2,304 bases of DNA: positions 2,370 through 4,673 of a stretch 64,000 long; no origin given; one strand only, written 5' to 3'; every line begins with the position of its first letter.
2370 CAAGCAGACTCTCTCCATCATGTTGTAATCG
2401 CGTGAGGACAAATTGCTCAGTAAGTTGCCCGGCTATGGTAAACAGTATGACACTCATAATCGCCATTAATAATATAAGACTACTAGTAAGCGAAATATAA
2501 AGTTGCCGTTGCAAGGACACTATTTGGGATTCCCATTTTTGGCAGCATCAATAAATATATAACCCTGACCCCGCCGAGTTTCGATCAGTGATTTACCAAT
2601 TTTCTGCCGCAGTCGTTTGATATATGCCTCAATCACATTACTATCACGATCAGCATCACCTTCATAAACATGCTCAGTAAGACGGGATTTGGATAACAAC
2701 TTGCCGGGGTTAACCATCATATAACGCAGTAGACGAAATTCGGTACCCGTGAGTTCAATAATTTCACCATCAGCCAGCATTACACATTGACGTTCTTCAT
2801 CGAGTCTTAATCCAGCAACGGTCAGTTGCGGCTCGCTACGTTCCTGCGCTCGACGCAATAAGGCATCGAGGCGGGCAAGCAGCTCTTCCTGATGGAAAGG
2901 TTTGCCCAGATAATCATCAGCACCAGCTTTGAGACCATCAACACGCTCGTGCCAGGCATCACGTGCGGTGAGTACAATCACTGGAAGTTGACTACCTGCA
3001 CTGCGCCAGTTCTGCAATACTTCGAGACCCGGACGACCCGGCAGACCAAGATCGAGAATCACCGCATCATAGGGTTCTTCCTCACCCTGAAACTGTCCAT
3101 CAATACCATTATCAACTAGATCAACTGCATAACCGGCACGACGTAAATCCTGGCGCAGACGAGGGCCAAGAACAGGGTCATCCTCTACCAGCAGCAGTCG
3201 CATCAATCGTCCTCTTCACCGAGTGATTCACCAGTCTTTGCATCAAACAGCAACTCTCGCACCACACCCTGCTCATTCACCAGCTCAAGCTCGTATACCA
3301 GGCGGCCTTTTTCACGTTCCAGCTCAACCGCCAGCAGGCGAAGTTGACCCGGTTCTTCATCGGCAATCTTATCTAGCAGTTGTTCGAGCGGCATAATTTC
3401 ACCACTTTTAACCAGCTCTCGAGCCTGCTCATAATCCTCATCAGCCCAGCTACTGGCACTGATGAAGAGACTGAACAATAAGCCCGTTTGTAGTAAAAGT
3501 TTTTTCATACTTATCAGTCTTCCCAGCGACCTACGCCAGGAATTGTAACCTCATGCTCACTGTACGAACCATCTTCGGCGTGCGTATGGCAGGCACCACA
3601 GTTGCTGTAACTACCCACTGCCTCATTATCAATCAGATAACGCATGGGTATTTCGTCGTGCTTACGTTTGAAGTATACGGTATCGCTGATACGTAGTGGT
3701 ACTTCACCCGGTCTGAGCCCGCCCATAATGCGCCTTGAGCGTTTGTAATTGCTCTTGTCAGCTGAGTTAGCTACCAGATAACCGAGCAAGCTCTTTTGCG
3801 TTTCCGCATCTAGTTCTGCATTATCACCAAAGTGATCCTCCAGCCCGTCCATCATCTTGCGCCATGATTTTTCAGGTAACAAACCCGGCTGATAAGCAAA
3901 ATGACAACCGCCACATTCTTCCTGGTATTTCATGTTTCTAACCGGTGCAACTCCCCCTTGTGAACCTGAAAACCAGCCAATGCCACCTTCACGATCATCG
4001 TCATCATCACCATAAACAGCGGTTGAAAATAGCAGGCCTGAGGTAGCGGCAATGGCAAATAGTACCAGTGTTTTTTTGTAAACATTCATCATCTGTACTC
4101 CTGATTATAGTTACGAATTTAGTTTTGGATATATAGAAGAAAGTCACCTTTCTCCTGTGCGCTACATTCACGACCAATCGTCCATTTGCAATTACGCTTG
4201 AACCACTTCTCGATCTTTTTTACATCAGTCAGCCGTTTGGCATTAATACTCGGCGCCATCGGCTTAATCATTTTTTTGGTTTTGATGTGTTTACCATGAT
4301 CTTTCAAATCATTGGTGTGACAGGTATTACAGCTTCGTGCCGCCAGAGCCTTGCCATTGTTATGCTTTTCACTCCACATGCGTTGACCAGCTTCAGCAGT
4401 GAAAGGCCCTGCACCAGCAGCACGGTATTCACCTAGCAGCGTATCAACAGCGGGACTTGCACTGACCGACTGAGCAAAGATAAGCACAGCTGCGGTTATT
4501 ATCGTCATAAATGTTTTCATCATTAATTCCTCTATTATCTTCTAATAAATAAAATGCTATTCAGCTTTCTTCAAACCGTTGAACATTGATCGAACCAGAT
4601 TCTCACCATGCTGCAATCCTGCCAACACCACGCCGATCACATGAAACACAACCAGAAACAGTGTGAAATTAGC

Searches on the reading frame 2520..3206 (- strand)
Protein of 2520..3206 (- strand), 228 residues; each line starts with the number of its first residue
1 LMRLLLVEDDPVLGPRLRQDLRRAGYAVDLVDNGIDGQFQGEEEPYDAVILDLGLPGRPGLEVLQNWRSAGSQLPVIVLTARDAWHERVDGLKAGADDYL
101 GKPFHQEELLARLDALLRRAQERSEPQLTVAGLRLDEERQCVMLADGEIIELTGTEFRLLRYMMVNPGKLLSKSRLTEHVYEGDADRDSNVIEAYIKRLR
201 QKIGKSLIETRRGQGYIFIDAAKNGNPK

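Call 80: search_protein_families(library=pfam, proteins=[window:2520-3206:-], max_evalue=0.00001)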
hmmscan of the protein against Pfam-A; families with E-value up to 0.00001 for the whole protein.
window:2520-3206:- (228 aa): 2 families
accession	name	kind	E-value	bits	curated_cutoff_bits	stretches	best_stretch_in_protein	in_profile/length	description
PF00072.30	Response_reg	-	2.5e-23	82.8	30.2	1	5-113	2-110/111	Response regulator receiver domain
PF00486.34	Trans_reg_C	-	7.3e-22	77.7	26.2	1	148-218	2-77/77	Transcriptional regulatory protein, C terminal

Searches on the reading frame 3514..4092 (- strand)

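Call 80: search_protein_families(library=pfam, proteins=[window:3514-4092:-], max_evalue=0.00001)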
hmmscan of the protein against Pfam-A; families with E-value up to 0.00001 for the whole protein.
window:3514-4092:- (192 aa): 1 family
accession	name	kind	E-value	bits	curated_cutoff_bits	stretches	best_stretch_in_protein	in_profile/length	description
PF09626.15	DHC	-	1.7e-38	132.6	22.2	1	56-177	1-116/116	Dihaem cytochrome c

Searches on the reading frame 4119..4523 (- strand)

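Call 80: search_protein_families(library=pfam, proteins=[window:4119-4523:-], max_evalue=0.00001)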
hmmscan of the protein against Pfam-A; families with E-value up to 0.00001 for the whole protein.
window:4119-4523:- (134 aa): 1 family
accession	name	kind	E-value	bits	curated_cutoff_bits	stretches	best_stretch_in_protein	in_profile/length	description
PF09086.16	DUF1924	-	2.4e-38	130.8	22.5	1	39-132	4-96/96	Domain of unknown function (DUF1924)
